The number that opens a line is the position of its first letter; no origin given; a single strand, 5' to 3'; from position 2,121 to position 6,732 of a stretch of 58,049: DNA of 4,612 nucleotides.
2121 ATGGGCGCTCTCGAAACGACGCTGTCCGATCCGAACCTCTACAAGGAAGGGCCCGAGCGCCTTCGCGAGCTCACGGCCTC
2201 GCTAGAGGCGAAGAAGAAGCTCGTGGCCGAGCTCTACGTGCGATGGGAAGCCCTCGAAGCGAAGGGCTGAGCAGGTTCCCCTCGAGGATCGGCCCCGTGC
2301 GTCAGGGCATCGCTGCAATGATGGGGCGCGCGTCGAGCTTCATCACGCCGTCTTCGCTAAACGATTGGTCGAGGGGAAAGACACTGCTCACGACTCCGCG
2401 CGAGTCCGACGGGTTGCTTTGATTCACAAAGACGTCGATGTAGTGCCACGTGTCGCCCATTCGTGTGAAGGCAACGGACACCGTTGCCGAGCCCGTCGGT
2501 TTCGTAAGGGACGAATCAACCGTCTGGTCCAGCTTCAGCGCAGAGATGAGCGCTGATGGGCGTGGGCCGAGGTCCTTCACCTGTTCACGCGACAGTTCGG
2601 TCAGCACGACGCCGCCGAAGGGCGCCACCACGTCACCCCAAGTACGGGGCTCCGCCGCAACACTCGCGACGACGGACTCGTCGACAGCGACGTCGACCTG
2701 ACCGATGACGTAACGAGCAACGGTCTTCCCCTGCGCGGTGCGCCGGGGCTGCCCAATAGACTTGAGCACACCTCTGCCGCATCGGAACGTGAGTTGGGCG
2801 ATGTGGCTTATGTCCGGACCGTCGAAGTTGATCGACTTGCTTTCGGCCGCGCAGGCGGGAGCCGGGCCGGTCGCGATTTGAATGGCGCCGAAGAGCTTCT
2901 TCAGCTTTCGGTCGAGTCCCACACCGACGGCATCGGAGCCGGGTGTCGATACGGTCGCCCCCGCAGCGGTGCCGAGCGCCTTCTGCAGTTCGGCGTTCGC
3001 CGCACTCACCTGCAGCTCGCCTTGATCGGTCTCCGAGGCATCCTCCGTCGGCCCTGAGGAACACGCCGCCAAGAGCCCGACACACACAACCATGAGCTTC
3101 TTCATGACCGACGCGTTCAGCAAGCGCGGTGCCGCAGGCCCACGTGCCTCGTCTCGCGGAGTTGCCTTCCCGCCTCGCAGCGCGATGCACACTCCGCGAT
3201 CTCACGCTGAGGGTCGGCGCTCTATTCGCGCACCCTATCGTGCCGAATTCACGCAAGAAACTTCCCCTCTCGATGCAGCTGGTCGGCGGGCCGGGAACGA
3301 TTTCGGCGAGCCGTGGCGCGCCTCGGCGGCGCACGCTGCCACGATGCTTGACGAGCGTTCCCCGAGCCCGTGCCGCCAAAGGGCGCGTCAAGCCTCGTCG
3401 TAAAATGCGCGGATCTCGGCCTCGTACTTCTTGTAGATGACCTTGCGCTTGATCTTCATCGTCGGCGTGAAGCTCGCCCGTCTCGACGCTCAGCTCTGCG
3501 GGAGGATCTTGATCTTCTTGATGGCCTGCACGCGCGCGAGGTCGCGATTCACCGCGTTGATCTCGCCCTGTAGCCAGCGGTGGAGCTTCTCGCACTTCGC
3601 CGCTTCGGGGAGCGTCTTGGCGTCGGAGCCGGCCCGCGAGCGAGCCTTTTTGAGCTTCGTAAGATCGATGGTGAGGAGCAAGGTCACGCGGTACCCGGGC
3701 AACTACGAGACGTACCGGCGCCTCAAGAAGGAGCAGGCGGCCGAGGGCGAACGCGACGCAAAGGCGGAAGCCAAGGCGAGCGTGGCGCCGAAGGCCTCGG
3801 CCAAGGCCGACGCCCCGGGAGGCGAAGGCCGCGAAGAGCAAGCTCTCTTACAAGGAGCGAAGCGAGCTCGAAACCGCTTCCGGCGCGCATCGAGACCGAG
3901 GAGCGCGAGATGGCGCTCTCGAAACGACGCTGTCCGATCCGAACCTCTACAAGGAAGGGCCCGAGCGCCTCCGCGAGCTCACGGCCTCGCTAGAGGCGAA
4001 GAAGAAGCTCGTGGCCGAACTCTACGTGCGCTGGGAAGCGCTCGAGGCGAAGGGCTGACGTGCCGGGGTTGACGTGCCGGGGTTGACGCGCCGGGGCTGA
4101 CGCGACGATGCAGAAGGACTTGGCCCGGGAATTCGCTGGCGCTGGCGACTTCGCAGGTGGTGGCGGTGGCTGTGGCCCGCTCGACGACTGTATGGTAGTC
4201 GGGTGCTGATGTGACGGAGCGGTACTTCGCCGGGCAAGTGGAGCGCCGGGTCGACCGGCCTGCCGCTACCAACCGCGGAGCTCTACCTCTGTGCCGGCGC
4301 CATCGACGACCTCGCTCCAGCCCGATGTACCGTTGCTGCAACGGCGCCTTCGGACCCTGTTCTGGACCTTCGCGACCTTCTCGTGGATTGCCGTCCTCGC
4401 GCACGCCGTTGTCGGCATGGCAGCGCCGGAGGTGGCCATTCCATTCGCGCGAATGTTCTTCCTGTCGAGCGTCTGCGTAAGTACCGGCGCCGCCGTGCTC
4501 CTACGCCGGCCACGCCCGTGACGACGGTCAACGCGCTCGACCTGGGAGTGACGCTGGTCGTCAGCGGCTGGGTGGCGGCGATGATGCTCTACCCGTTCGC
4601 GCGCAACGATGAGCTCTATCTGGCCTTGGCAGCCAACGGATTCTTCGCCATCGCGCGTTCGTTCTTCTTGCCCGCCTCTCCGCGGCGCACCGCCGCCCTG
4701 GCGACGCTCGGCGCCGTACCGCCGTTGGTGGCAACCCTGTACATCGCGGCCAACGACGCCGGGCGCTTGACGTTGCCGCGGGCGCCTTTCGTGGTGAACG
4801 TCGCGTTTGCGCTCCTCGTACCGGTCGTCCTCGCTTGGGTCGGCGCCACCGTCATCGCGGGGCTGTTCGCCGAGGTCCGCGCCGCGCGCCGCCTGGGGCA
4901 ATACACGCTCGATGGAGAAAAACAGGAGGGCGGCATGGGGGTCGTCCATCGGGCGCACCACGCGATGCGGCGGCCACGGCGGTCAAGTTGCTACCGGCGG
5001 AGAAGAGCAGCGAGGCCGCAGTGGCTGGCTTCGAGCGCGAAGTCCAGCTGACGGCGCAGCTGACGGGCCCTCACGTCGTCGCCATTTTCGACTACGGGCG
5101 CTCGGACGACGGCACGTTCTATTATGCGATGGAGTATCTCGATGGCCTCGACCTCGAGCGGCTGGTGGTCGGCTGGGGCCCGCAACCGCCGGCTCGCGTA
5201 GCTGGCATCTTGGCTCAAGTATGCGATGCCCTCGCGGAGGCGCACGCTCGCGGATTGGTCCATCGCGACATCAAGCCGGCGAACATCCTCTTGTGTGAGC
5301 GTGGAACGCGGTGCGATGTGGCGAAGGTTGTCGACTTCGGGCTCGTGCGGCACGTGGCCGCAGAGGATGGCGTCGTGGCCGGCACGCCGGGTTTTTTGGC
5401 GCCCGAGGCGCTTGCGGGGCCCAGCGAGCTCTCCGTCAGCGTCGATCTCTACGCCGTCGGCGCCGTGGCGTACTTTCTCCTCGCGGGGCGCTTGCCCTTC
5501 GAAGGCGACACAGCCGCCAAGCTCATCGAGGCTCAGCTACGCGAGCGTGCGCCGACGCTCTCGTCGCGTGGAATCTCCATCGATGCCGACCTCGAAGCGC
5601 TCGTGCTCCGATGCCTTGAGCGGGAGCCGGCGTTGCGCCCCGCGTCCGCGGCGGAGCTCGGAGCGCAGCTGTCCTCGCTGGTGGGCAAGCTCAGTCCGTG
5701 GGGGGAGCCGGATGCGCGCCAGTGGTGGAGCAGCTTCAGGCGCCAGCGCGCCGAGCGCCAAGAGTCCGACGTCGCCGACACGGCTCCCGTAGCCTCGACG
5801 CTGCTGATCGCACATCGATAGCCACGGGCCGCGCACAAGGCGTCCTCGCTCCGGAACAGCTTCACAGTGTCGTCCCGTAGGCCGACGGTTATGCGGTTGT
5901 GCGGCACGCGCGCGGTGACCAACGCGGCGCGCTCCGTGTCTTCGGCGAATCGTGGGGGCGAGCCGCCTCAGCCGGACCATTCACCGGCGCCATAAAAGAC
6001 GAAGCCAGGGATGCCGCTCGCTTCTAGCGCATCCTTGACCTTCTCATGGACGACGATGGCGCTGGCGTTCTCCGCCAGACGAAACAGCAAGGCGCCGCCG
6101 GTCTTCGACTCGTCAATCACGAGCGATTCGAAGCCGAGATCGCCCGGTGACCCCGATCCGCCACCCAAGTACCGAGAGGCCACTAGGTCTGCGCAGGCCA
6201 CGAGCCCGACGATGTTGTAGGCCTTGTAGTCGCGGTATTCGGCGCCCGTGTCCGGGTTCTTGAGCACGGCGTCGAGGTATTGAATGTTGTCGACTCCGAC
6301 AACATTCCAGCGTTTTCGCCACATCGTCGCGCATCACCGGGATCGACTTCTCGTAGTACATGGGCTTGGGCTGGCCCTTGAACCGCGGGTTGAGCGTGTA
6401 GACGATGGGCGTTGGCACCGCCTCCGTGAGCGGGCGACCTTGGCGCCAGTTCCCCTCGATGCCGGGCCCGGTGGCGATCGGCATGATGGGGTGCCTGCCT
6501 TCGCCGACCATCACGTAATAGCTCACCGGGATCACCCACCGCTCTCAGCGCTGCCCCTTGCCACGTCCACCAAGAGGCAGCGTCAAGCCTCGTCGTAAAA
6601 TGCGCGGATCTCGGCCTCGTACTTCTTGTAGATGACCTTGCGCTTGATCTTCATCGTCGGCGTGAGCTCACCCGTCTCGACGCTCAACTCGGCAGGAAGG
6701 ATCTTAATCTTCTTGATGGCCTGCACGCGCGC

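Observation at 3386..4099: Mosaic pseudo-locus: diverged copy of the fadD 3' end fused head-on to a diverged copy of the ABC-F 3' end, capped by a 14-bp tandem repeat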

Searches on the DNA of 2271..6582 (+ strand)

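Call 56: search_dna_similar(query=window:2271-6582:+, collection=plasmids, mode=distant, max_rows=8)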
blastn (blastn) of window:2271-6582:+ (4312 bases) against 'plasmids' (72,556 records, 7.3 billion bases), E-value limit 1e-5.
Records with a match: 1; places in all: 1; records where one place covers at least 80% of the query: 0.
Best place of each record, by identity: 80-90% 1.
By first word of the organism name: Streptomyces 1.
By predicted mobility (MOB-suite, as given by PLSDB): non-mobilizable 1.
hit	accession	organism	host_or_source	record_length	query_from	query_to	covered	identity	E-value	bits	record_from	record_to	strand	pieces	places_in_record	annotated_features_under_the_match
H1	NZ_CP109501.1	Streptomyces sp. NBC_01426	-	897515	2954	3023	2%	83.1%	1e-7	68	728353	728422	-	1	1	ABC transporter substrate-binding protein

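Call 57: search_dna_similar(query=window:2271-6582:+, collection=phages, mode=distant, max_rows=8)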
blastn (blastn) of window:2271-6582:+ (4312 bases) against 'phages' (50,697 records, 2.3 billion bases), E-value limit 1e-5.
No match.
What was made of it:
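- On Mobile element (IS, transposon, integron, prophage): No plasmid or phage similarity (calls 56, 57).
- No similarity to plasmids or phages (calls 56, 57).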

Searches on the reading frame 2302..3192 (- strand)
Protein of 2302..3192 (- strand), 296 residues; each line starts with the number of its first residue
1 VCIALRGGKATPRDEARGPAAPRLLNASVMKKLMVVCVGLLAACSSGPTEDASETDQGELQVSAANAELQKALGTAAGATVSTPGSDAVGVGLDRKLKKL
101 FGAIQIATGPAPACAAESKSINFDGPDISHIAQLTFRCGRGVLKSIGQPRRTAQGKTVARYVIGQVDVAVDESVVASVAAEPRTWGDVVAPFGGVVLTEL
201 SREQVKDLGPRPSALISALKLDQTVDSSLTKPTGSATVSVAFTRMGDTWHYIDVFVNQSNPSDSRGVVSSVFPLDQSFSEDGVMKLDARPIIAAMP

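Call 8: search_protein_families(library=pfam, proteins=[window:2302-3192:-], max_evalue=0.01)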
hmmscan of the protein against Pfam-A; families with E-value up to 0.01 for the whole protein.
window:2302-3192:- (296 aa): 0 families
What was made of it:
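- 2302..3105 (-): Cassette X: intact gene for a 267-aa predicted lipoprotein (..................). It is unrelated to the 302-307-aa lipoprotein gene that relatives have at this position. No Pfam hit (call 8).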

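Call 40: find_homologous_proteins(query=window:2302-3192:-, max_evalue=0.001)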
Query window:2302-3192:- (296 aa): 1 proteins with E <= 0.001 among 6358 candidates.
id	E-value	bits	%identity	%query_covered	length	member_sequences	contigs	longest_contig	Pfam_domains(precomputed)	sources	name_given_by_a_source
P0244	3.5e-157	540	97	90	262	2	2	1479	-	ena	-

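Call 41: find_encoding_contigs(protein=P0244, flank=10000, max_places=10)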
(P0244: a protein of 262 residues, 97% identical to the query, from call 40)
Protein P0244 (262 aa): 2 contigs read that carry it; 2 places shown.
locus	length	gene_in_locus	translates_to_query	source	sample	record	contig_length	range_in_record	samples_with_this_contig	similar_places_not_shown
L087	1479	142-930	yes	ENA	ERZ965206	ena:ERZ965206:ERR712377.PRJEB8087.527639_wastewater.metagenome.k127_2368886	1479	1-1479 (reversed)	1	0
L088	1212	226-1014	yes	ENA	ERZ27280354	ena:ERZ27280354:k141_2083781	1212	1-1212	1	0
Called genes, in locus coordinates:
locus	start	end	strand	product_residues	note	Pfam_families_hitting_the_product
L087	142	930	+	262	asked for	-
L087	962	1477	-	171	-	?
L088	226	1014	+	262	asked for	-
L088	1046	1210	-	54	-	?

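Call 42: list_cluster_members(proteins=[P0244])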
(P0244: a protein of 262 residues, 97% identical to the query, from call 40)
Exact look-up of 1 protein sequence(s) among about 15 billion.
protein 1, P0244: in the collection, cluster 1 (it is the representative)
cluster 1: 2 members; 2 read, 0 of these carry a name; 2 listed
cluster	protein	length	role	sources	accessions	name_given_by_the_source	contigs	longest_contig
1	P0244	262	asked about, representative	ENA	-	-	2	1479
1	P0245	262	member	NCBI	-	-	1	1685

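Call 43: find_encoding_contigs(protein=P0245, flank=10000, max_places=10)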
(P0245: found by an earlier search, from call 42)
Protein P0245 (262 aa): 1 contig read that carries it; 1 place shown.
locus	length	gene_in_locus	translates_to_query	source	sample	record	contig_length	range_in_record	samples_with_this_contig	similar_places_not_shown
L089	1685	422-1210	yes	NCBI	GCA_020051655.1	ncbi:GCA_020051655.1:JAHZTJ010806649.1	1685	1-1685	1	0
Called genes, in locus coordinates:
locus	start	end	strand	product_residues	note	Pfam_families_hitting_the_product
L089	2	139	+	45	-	?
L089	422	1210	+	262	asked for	-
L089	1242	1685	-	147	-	?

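Call 49: find_related_loci(query=P0244, collection=metagenome_contigs, flank=10000)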
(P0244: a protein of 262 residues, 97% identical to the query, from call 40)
Query P0244 (262 aa) in metagenome_contigs; peptide patterns used: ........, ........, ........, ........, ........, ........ (x = any residue, [..] = any of these).
157 stretches matched a pattern, but none encodes a relative of the query by tblastn (E <= 1e-3).

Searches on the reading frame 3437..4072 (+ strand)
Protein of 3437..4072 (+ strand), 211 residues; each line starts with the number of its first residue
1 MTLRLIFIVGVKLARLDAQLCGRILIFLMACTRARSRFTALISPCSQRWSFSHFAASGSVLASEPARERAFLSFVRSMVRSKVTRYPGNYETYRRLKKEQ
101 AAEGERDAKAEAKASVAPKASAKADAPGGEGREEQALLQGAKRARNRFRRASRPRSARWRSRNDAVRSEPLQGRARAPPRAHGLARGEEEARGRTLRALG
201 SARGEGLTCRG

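Call 8: search_protein_families(library=pfam, proteins=[window:3437-4072:+], max_evalue=0.01)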
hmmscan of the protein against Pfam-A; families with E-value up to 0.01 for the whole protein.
window:3437-4072:+ (211 aa): 1 family
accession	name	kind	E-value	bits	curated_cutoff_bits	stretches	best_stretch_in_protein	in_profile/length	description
PF12848.13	ABC_tran_Xtn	-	0.00043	20.8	25.9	1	80-113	5-38/85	ABC transporter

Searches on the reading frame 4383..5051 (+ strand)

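Call 8: search_protein_families(library=pfam, proteins=[window:4383-5051:+], max_evalue=0.01)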
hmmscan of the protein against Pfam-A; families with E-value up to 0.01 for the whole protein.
window:4383-5051:+ (222 aa): 1 family
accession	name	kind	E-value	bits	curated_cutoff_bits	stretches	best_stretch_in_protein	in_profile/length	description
PF18949.5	DUF5693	-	0.00028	19.9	29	1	42-174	306-439/609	Family of unknown function (DUF5693)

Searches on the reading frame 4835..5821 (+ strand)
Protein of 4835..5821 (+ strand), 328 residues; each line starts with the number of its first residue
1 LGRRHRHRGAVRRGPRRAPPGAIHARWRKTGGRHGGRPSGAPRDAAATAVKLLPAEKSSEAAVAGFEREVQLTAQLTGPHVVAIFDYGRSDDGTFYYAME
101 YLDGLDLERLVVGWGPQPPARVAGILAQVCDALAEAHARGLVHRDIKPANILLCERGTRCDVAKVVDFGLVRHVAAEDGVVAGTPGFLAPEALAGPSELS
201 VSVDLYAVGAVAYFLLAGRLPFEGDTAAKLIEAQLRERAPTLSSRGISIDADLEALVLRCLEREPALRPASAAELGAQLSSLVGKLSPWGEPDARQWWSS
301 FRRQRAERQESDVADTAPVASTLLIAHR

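Call 8: search_protein_families(library=pfam, proteins=[window:4835-5821:+], max_evalue=0.01)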
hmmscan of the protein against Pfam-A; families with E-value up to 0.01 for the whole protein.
window:4835-5821:+ (328 aa): 5 families
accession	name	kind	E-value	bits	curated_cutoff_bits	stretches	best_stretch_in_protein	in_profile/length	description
PF00069.31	Pkinase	-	1.2e-36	126.9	31.7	1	46-270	25-253/263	Protein kinase domain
PF07714.23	PK_Tyr_Ser-Thr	-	9e-19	68.2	23.1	1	45-270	28-250/258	Protein tyrosine and serine/threonine kinase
PF01636.29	APH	-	7.4e-08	32.9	23.2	1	54-138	29-109/239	Phosphotransferase enzyme family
PF14531.12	Kinase-like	-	0.0022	17.8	25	1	127-233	152-262/289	Kinase-like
PF06293.20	Kdo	-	0.0081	16.1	21.3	0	100-168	97-166/207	Lipopolysaccharide kinase (Kdo/WaaP) family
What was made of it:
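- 4264..5821 (+): Cassette Y, gene 1: Ser/Thr protein kinase gene, split over three frames relative to homologs of about 535 aa. The annotated CDS MBK6694608.1 is 4988-5821. Pfam Pkinase, E = 1e-36 (call 8).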

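Call 32: find_homologous_proteins(query=window:4835-5821:+, max_evalue=1e-10)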
Query window:4835-5821:+ (328 aa): 7616 proteins with E <= 1e-10 among 8000 candidates; the best 120 are listed.
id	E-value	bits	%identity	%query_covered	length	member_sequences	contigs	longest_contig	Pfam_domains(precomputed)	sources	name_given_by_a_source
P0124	1.0e-175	602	100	84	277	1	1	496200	PF07714.24,PF00069.32,PF01636.30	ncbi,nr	ncbi:MAG: serine/threonine protein kinase [Myxococcales bacterium]|nr:serine/threonine protein kinas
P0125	5.5e-96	340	59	85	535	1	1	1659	PF07714.24,PF00069.32,PF01636.30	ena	-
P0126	3.2e-87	311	56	80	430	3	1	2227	PF07714.24,PF00069.32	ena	-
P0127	1.2e-86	309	55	85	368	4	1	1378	PF07714.24,PF00069.32,PF01636.30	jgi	jgi:serine/threonine-protein kinase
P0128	1.7e-86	309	56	77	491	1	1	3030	PF07714.24,PF00069.32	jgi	jgi:serine/threonine-protein kinase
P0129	7.8e-86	306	52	85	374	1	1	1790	PF07714.24,PF00069.32,PF01636.30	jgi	jgi:serine/threonine-protein kinase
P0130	9.3e-86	306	59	77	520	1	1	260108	PF07714.24,PF00069.32,PF01636.30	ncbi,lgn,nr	ncbi:MAG TPA: serine/threonine-protein kinase [Kofleriaceae bacterium]|nr:serine/threonine-protein k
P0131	1.5e-83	299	59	68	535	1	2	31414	PF07714.24,PF00069.32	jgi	jgi:serine/threonine-protein kinase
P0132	1.7e-82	296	53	80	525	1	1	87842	PF07714.24,PF00069.32,PF01636.30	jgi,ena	-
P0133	3.5e-82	295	55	82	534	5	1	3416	PF07714.24,PF00069.32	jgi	jgi:serine/threonine-protein kinase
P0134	6.9e-82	294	54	86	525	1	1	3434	PF07714.24,PF00069.32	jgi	jgi:serine/threonine-protein kinase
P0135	8.2e-82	293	55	86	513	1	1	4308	PF07714.24,PF00069.32,PF01636.30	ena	-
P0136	8.6e-82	293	53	86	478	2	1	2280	PF07714.24,PF00069.32,PF01636.30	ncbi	ncbi:MAG TPA: serine/threonine-protein kinase, partial [Labilithrix sp.]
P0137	9.2e-82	293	54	86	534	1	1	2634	PF07714.24,PF00069.32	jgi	jgi:serine/threonine-protein kinase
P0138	1.1e-81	293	58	72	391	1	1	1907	PF07714.24,PF00069.32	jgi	jgi:serine/threonine-protein kinase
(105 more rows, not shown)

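Call 33: find_encoding_contigs(protein=P0124, flank=10000, max_places=4)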
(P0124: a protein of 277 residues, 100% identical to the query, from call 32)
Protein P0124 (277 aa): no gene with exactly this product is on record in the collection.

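Call 34: list_cluster_members(proteins=[P0124, P0121])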
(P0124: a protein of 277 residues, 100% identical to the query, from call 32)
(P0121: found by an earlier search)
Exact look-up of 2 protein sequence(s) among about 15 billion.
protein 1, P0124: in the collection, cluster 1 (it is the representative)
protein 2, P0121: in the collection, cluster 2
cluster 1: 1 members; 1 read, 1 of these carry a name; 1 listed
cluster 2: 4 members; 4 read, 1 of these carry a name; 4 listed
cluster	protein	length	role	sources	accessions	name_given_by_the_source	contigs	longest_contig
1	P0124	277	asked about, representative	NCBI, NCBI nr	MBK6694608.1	MAG: serine/threonine protein kinase [Myxococcales bacterium] | serine/threonine protein kinase [Myxococcales bacterium]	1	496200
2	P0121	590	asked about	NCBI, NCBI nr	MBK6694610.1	MAG: AMP-binding protein [Myxococcales bacterium] | AMP-binding protein [Myxococcales bacterium]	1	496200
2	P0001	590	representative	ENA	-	-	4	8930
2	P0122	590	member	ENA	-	-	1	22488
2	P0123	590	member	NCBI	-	-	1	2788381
